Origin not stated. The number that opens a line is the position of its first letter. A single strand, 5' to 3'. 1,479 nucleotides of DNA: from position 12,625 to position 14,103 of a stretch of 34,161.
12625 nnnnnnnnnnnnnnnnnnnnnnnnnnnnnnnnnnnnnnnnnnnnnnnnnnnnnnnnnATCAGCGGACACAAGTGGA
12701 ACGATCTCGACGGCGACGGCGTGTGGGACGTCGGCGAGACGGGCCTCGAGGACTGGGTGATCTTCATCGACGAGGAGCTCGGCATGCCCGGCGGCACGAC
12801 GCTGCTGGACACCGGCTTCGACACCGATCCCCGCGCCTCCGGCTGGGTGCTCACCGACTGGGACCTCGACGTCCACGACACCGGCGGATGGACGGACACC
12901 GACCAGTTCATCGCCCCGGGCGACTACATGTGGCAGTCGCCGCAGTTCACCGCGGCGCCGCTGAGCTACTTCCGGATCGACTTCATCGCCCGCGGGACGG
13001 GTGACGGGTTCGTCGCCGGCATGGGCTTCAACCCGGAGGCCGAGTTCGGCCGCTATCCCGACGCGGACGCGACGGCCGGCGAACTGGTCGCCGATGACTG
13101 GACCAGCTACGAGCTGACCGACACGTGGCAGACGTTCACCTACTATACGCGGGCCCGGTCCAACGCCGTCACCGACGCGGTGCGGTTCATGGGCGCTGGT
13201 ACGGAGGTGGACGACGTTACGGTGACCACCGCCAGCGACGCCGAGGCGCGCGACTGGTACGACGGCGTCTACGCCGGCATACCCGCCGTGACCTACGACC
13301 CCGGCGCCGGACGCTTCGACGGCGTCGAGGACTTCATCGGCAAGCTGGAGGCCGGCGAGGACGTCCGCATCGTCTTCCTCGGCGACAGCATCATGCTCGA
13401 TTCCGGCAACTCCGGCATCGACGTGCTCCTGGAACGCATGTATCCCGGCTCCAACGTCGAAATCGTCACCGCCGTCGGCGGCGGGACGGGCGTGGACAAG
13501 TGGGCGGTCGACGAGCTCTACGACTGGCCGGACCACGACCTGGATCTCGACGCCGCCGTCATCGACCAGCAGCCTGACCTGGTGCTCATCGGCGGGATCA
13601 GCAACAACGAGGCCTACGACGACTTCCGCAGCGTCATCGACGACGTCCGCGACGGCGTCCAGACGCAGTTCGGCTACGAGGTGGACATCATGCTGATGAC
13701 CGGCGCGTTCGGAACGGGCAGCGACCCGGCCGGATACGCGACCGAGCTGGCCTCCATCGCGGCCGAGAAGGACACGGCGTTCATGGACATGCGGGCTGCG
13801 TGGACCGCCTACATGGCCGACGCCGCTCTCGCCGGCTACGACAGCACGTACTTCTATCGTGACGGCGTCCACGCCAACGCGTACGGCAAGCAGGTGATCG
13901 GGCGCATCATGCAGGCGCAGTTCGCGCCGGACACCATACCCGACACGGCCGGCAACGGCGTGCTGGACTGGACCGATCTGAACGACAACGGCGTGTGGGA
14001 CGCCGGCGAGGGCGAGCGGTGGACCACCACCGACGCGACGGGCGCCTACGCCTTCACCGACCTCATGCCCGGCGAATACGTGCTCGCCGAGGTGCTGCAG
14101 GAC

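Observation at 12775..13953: A beta-sandwich + SGNH-hydrolase module is nested inside a single SdrD-B/Cna-B-like repeat of the giant protein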

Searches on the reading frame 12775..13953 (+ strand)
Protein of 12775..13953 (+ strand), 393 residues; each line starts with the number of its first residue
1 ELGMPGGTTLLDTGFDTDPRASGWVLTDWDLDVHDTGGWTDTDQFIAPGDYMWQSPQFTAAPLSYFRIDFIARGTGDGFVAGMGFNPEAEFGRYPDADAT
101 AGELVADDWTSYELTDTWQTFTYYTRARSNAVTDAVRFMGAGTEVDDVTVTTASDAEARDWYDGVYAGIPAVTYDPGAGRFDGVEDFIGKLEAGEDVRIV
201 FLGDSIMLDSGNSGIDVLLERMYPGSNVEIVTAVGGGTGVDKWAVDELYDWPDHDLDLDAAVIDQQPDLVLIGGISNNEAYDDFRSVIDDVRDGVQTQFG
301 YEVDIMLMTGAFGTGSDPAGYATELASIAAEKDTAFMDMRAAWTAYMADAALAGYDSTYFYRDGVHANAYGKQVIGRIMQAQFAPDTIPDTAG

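Call 5: search_protein_families(library=pfam, proteins=[window:12775-13953:+], max_evalue=0.01)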
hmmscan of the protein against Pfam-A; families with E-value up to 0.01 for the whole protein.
window:12775-13953:+ (393 aa): 0 families

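Call 6: search_protein_families(library=pfam, proteins=[window:12775-13953:+], max_evalue=10)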
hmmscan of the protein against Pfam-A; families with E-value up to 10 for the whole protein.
window:12775-13953:+ (393 aa): 1 family
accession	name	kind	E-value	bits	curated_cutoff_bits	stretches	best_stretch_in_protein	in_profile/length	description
PF15506.11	OCC1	-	0.013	16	27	1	140-171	15-46/61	OCC1 family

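Call 7: search_solved_structures(query=window:12775-13953:+, max_evalue=10, show_alignments=2)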
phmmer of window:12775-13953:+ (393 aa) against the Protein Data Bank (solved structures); distinct sequences matched with E-value up to 10: 4.
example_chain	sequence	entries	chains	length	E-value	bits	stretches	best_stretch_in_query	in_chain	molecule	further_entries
6iev_A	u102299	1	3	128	0.24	13.5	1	121-178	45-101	Designed protein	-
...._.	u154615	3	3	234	0.53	12.3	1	139-196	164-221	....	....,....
3da7_A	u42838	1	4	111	0.6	12.2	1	104-162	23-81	Barnase circular permutant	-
1oxw_A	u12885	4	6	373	0.81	11.7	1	297-345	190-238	Patatin | Patatin-17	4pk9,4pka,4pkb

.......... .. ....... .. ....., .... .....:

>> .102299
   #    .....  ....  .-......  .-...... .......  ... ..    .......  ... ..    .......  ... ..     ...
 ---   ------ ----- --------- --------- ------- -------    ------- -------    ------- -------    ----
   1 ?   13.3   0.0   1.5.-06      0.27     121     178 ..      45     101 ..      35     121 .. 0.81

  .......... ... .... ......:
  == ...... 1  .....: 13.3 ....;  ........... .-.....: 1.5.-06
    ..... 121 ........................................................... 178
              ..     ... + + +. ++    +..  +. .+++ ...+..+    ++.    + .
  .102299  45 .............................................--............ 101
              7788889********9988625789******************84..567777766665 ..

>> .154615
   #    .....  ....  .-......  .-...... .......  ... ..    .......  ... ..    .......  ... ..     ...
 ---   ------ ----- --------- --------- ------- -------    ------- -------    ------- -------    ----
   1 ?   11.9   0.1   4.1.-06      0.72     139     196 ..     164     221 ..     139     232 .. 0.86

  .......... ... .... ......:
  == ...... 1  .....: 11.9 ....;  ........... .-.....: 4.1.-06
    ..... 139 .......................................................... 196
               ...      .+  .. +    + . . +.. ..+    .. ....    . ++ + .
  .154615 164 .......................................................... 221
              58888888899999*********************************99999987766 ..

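Call 8: find_homologous_proteins(query=window:12775-13953:+, max_evalue=0.001)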
Query window:12775-13953:+ (393 aa): 18 proteins with E <= 0.001 among 8000 candidates.
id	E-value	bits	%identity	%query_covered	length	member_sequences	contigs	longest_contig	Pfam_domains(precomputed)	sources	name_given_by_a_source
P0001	5.7e-121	422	52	96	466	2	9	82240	-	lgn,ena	-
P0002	3.1e-118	413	52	98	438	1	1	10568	PF25182.2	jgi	-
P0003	1.1e-116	408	49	94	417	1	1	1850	-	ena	-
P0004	5.8e-110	386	51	96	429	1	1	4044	-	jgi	-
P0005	2.8e-109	384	52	96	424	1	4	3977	-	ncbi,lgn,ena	-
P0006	4.0e-102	360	49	95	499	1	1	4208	-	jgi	jgi:hypothetical protein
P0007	4.2e-102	360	48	96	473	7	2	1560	-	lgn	-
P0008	5.3e-98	347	46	97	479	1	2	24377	-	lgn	-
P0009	1.6e-93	332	45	97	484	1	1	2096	-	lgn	-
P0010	7.7e-90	320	46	97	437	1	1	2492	-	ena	-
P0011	3.3e-89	318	49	77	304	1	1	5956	-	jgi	jgi:hypothetical protein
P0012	2.1e-78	282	40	95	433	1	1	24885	-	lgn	-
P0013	1.6e-76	276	42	89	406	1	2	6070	PF13472.13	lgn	-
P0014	1.2e-60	224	40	85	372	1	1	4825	-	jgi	jgi:hypothetical protein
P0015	8.9e-59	218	41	85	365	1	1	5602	-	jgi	jgi:hypothetical protein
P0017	2.6e-46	176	48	52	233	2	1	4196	PF13472.13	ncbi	ncbi:MAG TPA: GDSL-type esterase/lipase family protein, partial [Opitutaceae bacterium]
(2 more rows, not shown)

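Call 13: search_solved_structures(query=A2, max_evalue=10, show_alignments=2)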
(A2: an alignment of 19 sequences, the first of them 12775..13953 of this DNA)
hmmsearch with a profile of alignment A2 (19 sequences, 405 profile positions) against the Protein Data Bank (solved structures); distinct sequences matched with E-value up to 10: 21.
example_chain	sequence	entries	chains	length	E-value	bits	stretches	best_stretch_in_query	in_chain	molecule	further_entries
7ddy_D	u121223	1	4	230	1.2e-08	37.3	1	270-396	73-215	G-D-S-L family lipolytic protein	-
5bn1_A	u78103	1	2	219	0.00062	21.8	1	277-401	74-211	Acetyl xylan esterase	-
3w7v_A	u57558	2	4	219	0.00063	21.7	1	277-401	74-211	Acetyl xylan esterase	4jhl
4oao_A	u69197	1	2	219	0.00064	21.7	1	277-401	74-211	Acetyl xylan esterase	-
4jko_A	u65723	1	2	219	0.00079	21.4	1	277-401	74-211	Acetyl xylan esterase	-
4oap_A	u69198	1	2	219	0.001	21.1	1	277-401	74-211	Acetyl xylan esterase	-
2o14_A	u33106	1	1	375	0.0016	20.4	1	308-402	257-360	Hypothetical protein yxiM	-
6hfz_A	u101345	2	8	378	0.0092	17.9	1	199-402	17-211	GDSL-like protein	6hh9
5jd3_A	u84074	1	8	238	0.01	17.8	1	321-398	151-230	LAE5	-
4jj4_A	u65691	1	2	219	0.012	17.6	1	277-401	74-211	Acetyl xylan esterase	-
4jj6_A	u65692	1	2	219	0.048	15.5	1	277-400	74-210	Acetyl xylan esterase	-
6l8e_A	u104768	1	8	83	0.22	13.3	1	145-216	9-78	YefM Antitoxin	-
6l8f_B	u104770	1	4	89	0.23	13.3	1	143-216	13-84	Antitoxin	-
7bwf_D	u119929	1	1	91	0.24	13.2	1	143-216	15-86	Antitoxin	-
7bwf_B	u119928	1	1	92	0.25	13.2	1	143-216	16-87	Antitoxin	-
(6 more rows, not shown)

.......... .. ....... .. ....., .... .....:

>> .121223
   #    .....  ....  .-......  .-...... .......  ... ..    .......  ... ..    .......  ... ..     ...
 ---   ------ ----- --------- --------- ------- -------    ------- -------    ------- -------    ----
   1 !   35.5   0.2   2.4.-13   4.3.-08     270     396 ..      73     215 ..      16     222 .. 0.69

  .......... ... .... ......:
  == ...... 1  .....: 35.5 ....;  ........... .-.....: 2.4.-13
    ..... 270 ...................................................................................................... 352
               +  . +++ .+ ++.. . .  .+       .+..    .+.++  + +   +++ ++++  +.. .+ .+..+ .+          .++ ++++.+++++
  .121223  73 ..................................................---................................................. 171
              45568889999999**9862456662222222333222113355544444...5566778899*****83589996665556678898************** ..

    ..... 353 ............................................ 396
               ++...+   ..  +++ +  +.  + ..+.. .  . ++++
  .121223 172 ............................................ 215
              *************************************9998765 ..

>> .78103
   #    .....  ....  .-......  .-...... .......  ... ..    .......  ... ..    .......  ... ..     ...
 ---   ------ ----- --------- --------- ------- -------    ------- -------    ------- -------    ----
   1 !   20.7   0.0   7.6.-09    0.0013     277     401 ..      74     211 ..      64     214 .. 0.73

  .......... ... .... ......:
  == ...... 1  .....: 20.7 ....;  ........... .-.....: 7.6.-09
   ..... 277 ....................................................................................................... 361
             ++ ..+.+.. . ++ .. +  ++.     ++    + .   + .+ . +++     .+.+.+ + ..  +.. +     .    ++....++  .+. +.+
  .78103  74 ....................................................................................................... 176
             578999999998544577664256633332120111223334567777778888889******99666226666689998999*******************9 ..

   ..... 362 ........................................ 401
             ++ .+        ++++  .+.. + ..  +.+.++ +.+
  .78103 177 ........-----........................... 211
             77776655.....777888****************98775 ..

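Call 14: search_protein_families(library=pfam, alignment_id=A2, max_evalue=0.01)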
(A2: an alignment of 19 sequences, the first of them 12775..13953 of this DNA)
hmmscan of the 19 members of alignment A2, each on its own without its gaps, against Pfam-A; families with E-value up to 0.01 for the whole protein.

A. member 1, window:12775-13953:+ (393 aa): 0 families

B. families by the number of members that match (of 19 scanned): 4 families
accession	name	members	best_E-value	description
PF13472.12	Lipase_GDSL_2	10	1.8e-08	GDSL-like Lipase/Acylhydrolase family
PF25182.1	NonGDSL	5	1.5e-05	Non-GDSL lipase-like family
PF07589.16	PEP-CTERM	3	0.00063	PEP-CTERM motif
PF04311.20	DUF459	1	0.00061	Protein of unknown function (DUF459)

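Call 24: search_protein_representatives(alignment_id=A2)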
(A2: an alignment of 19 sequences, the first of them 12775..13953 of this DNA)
Query: 19 sequences, 405 profile positions. Proteins with E-value up to 0.001 (for the whole library): 1221; up to 1e-10: 538; up to 1e-30: 363. The best 150 are listed.
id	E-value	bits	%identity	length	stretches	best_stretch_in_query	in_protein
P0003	2.0e-176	603.0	-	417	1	3-404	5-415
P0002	1.9e-173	593.3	-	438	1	2-405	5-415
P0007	3.2e-171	585.9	-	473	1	6-404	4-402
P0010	5.5e-155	532.4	-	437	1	1-404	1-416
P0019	1.8e-147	507.7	-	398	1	26-403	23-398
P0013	3.4e-143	493.6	-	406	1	1-403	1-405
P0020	9.1e-123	426.3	-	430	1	21-402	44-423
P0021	1.1e-120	419.5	-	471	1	21-403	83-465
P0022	1.7e-118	412.3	-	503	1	12-402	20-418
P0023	2.8e-117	408.3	-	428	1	10-405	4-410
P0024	2.3e-116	405.3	-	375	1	72-403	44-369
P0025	3.8e-115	401.2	-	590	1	24-405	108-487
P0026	2.0e-114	398.9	-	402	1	25-404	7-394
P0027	1.8e-107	375.9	-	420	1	13-405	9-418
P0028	1.8e-105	369.3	-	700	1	22-405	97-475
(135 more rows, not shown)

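Call 52: find_encoding_contigs(protein=P0001, flank=6000, max_places=3)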
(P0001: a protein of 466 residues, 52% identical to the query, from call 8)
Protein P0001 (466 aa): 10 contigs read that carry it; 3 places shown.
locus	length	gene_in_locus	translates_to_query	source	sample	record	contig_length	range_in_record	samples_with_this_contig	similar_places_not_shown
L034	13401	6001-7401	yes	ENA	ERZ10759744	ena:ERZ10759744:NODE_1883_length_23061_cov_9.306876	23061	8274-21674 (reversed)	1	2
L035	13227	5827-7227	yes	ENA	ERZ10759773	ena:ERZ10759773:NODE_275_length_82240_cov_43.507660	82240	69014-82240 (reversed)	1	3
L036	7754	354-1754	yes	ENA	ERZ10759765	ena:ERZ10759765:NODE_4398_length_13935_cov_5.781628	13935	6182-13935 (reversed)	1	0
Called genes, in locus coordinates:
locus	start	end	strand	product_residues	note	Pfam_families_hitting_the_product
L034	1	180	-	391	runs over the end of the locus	-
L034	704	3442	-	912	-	PF00501:AMP-binding, PF13193:AMP-binding_C, PF00550:PP-binding, PF00975:Thioesterase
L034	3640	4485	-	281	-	-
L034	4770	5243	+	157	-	PF13581:HATPase_c_2 (weak), PF02518:HATPase_c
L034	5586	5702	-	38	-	-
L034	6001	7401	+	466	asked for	-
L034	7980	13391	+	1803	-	PF00515:TPR_1 (faint), PF07719:TPR_2 (faint), PF13174:TPR_6 (faint), PF13414:TPR_11 (faint), PF13428:TPR_14 (faint), PF13432:TPR_16, PF13525:YfiO (faint), PF14559:TPR_19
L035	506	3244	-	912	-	PF00501:AMP-binding, PF13193:AMP-binding_C, PF00550:PP-binding, PF00975:Thioesterase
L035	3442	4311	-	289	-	-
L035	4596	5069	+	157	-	PF13581:HATPase_c_2 (weak), PF02518:HATPase_c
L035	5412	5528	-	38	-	-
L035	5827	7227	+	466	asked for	-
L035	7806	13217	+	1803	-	PF00515:TPR_1 (faint), PF07719:TPR_2 (faint), PF13174:TPR_6 (faint), PF13414:TPR_11 (faint), PF13428:TPR_14 (faint), PF13432:TPR_16, PF13525:YfiO (faint), PF14559:TPR_19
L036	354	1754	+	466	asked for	-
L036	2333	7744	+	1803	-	PF00515:TPR_1 (faint), PF07719:TPR_2 (faint), PF13174:TPR_6 (faint), PF13414:TPR_11 (faint), PF13428:TPR_14 (faint), PF13432:TPR_16, PF13525:YfiO (faint), PF14559:TPR_19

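Call 53: list_cluster_members(proteins=[P0005, P0017, P0002, P0012, P0008])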
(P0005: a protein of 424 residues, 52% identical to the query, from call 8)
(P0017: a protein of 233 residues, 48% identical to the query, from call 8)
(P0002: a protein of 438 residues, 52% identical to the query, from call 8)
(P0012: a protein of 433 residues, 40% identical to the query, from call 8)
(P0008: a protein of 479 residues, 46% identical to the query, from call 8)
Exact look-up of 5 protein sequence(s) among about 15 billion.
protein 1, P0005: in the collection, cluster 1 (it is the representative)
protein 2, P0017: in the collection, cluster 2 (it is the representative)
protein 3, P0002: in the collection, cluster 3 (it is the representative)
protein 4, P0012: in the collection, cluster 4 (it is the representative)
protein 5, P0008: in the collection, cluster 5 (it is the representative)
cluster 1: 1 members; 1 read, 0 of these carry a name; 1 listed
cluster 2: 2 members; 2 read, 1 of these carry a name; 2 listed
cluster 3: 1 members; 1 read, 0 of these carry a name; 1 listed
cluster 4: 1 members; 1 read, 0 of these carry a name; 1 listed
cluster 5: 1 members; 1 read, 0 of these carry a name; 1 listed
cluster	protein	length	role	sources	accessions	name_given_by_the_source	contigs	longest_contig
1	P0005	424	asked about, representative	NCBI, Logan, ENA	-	-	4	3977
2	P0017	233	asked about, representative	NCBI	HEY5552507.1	MAG TPA: GDSL-type esterase/lipase family protein, partial [Opitutaceae bacterium]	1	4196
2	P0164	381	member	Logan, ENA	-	-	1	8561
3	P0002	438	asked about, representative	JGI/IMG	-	-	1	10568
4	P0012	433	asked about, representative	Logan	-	-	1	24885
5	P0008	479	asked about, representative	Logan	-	-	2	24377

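Call 61: search_protein_families(library=ncbifam, proteins=[window:12775-13953:+, P0002, P0003], max_evalue=0.01)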
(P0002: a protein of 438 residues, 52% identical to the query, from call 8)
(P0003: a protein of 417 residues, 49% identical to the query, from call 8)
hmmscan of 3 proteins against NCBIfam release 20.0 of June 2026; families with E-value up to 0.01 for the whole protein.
window:12775-13953:+ (393 aa): 0 families

P0002 (438 aa): 1 family
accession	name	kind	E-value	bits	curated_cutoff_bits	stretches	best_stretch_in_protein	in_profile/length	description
TIGR02595.1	PEP_CTERM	domain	0.0063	17.3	16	1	412-435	1-24/24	PEP-CTERM sorting domain-containing protein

P0003 (417 aa): 0 families

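Call 64: find_related_loci(query=A2, collection=metagenome_contigs, flank=4000)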
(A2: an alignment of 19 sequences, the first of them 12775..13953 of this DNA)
Query A2 (393 aa) in metagenome_contigs; peptide patterns used: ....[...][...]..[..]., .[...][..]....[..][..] (x = any residue, [..] = any of these).
454 stretches matched a pattern; 273 encode a relative of the query (tblastn E <= 1e-3); the best 80 are kept; 80 distinct loci.
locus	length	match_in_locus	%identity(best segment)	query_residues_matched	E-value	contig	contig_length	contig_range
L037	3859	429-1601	40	3-383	2e-78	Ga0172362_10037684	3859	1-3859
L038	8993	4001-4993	40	46-390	7e-64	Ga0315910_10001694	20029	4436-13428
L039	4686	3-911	40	102-391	2e-57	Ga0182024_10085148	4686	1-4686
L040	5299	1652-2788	32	10-392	2e-56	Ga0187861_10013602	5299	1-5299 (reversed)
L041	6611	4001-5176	34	43-379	3e-56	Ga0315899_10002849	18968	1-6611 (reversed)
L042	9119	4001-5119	32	10-385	6e-55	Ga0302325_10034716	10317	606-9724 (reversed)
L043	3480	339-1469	32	4-385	4e-55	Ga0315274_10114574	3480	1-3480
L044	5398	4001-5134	31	3-386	2e-52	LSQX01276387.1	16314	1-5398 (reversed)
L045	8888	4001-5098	32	15-385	1e-51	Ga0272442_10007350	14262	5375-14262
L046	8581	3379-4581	33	36-379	2e-51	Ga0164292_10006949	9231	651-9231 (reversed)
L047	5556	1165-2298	31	4-387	5e-51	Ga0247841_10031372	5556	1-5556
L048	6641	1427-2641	33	46-392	2e-50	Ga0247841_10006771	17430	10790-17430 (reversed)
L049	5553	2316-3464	30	2-388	2e-50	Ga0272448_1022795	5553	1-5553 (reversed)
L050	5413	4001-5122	32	8-385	6e-49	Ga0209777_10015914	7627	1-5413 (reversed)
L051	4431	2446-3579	32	10-393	5e-49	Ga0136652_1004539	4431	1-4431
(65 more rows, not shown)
